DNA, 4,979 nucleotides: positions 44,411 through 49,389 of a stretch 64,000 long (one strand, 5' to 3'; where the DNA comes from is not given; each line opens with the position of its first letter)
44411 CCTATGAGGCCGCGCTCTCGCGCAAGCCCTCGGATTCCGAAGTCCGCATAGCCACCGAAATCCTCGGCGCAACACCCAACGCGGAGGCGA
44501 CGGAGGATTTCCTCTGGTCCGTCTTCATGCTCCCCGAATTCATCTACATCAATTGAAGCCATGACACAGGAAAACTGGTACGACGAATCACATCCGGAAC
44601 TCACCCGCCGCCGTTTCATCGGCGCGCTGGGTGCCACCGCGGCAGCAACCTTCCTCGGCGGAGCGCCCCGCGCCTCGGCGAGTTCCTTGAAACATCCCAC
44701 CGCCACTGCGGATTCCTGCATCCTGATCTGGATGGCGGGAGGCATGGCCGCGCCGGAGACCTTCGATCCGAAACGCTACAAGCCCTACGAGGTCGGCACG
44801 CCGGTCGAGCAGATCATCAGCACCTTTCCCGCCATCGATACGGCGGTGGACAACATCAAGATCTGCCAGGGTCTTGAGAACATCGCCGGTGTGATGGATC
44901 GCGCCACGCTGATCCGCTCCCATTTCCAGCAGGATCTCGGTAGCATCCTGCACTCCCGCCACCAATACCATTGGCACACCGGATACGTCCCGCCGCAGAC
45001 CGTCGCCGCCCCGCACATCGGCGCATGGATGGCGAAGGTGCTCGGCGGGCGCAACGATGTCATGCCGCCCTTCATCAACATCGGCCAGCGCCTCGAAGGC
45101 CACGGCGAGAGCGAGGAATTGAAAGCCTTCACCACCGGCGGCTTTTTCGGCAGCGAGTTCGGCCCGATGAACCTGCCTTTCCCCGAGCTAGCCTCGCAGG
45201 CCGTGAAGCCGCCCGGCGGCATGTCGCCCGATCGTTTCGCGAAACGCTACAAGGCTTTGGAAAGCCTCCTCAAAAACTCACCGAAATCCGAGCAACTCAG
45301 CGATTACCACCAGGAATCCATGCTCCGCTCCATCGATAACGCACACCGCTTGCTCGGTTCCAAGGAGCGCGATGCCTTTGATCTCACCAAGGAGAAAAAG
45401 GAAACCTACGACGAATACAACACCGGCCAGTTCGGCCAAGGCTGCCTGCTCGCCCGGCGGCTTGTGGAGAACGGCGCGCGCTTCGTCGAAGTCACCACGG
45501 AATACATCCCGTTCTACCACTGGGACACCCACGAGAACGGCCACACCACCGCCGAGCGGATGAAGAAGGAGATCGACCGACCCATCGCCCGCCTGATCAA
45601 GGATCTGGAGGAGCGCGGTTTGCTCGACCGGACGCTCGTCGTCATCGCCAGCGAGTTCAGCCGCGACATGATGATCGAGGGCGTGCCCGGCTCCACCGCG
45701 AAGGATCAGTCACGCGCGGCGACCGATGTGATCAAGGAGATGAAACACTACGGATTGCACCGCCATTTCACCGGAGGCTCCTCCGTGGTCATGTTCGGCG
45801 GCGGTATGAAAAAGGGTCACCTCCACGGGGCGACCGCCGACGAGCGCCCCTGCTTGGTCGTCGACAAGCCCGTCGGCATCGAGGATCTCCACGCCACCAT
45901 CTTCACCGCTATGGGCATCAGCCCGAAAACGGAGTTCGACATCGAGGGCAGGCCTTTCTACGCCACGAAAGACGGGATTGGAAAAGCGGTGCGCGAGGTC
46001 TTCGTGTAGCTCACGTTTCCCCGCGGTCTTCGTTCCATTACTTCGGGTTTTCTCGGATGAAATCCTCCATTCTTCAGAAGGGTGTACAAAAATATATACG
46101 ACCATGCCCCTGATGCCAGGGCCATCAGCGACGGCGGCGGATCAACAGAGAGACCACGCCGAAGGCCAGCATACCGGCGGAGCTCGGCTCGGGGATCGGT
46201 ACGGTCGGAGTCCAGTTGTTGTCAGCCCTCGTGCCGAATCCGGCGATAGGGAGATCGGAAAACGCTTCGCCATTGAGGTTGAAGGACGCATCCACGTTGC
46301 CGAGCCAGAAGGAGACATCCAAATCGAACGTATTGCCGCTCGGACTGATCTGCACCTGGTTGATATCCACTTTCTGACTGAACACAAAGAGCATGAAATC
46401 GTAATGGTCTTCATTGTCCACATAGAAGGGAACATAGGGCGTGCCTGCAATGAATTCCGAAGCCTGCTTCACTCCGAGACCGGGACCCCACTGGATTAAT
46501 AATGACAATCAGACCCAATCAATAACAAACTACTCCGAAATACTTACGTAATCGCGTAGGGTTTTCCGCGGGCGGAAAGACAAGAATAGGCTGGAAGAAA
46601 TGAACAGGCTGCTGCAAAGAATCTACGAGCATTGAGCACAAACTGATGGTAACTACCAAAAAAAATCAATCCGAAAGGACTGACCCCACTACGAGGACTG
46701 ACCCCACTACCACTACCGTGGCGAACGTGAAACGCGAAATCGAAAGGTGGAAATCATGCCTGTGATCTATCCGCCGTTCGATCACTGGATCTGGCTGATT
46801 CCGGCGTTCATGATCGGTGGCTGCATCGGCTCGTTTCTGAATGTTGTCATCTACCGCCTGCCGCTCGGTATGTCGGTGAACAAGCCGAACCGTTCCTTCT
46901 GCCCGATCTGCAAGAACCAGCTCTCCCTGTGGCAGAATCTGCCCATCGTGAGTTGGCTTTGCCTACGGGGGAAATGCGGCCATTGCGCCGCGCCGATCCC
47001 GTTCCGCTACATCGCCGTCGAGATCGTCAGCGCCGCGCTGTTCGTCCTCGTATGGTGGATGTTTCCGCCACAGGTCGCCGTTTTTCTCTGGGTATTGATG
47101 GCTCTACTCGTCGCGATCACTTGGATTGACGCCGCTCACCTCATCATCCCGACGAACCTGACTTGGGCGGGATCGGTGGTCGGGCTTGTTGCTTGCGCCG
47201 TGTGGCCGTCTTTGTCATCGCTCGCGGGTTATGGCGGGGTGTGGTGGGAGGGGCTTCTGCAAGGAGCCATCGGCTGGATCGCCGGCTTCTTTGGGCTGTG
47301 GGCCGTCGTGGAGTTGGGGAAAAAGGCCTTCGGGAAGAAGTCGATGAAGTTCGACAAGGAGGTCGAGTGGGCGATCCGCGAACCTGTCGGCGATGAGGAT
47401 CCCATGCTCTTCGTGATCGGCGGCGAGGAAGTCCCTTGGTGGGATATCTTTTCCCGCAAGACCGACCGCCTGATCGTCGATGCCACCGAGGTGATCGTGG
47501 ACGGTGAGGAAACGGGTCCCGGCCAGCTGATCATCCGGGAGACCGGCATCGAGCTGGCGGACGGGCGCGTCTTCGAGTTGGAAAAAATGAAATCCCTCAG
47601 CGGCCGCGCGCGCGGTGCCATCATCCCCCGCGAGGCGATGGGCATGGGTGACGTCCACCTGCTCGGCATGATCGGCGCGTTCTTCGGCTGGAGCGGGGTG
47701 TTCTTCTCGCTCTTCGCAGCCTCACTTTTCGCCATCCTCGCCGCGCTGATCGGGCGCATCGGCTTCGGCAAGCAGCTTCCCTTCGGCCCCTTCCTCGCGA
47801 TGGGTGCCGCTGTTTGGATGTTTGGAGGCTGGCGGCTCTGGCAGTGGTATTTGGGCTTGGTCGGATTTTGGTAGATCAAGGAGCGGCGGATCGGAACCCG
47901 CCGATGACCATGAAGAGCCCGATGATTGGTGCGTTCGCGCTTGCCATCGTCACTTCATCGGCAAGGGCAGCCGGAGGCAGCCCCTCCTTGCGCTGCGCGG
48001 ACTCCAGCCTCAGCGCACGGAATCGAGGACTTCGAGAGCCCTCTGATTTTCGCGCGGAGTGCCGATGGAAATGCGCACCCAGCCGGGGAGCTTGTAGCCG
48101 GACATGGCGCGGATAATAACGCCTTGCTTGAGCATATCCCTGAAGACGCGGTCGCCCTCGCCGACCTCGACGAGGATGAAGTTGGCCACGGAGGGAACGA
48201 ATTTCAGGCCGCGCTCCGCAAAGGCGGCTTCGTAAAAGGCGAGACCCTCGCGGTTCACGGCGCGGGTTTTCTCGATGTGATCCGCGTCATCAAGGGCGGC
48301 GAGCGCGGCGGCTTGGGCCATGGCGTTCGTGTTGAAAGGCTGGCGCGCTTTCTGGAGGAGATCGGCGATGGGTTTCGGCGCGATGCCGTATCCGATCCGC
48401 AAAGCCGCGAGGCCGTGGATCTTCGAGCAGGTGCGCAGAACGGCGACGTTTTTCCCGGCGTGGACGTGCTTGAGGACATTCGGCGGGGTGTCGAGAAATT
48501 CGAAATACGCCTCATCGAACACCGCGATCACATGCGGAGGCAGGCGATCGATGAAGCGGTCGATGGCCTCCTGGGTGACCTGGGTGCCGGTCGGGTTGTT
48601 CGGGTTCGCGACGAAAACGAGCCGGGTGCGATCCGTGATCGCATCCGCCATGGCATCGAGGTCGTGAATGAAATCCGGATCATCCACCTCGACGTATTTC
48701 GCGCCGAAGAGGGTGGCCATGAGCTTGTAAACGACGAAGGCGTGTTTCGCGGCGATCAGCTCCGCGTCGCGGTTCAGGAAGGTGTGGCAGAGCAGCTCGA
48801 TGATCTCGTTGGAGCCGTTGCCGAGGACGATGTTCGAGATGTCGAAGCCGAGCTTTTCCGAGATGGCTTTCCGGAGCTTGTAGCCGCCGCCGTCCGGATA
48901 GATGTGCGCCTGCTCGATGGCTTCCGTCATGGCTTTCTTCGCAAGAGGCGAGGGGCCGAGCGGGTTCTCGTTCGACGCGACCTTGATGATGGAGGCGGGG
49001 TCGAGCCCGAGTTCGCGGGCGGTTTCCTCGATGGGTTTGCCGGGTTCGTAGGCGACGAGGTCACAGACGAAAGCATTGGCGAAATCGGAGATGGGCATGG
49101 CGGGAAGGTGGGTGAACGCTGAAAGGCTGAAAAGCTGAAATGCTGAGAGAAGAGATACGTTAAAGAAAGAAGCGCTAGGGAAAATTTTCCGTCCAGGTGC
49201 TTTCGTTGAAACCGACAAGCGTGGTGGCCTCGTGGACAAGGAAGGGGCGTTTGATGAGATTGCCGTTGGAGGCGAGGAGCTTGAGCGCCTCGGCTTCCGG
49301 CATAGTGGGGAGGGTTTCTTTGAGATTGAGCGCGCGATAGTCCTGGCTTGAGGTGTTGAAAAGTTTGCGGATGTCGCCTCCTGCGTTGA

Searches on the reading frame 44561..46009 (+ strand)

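Call 73: search_protein_families(library=pfam, proteins=[window:44561-46009:+], max_evalue=0.0001)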
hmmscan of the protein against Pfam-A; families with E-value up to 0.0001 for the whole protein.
window:44561-46009:+ (482 aa): 1 family
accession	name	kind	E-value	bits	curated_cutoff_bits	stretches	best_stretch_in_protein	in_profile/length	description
PF07394.17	DUF1501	-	3.5e-76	257.3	27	1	50-480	1-389/390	Protein of unknown function (DUF1501)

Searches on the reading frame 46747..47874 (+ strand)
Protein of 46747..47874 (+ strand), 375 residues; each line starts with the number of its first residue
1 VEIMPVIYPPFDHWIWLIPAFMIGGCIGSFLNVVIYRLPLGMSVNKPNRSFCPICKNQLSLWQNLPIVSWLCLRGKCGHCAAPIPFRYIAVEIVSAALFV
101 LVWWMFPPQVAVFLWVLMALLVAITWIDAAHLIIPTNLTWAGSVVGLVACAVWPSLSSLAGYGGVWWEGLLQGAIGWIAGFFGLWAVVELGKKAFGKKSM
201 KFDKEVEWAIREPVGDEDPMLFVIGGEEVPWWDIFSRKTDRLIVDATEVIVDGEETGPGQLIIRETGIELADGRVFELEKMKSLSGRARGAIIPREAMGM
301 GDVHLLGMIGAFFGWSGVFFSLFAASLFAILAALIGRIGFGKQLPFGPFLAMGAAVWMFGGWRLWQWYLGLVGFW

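Call 73: search_protein_families(library=pfam, proteins=[window:46747-47874:+], max_evalue=0.0001)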
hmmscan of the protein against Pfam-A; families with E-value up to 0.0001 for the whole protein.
window:46747-47874:+ (375 aa): 2 families
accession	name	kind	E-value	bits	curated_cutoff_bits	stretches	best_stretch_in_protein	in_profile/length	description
PF06750.18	A24_N_bact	-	2e-30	105.1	23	1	23-106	2-84/84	Bacterial Peptidase A24 N-terminal domain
PF01478.23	Peptidase_A24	-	5.2e-12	46.6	26.5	2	293-333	63-103/104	Type IV leader peptidase family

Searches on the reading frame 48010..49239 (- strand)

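Call 73: search_protein_families(library=pfam, proteins=[window:48010-49239:-], max_evalue=0.0001)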
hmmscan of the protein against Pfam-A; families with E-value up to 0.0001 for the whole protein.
window:48010-49239:- (409 aa): 1 family
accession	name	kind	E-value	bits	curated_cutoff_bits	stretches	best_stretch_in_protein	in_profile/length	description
PF00155.27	Aminotran_1_2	-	3.4e-54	184.8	19.7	1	84-405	3-361/361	Aminotransferase class I and II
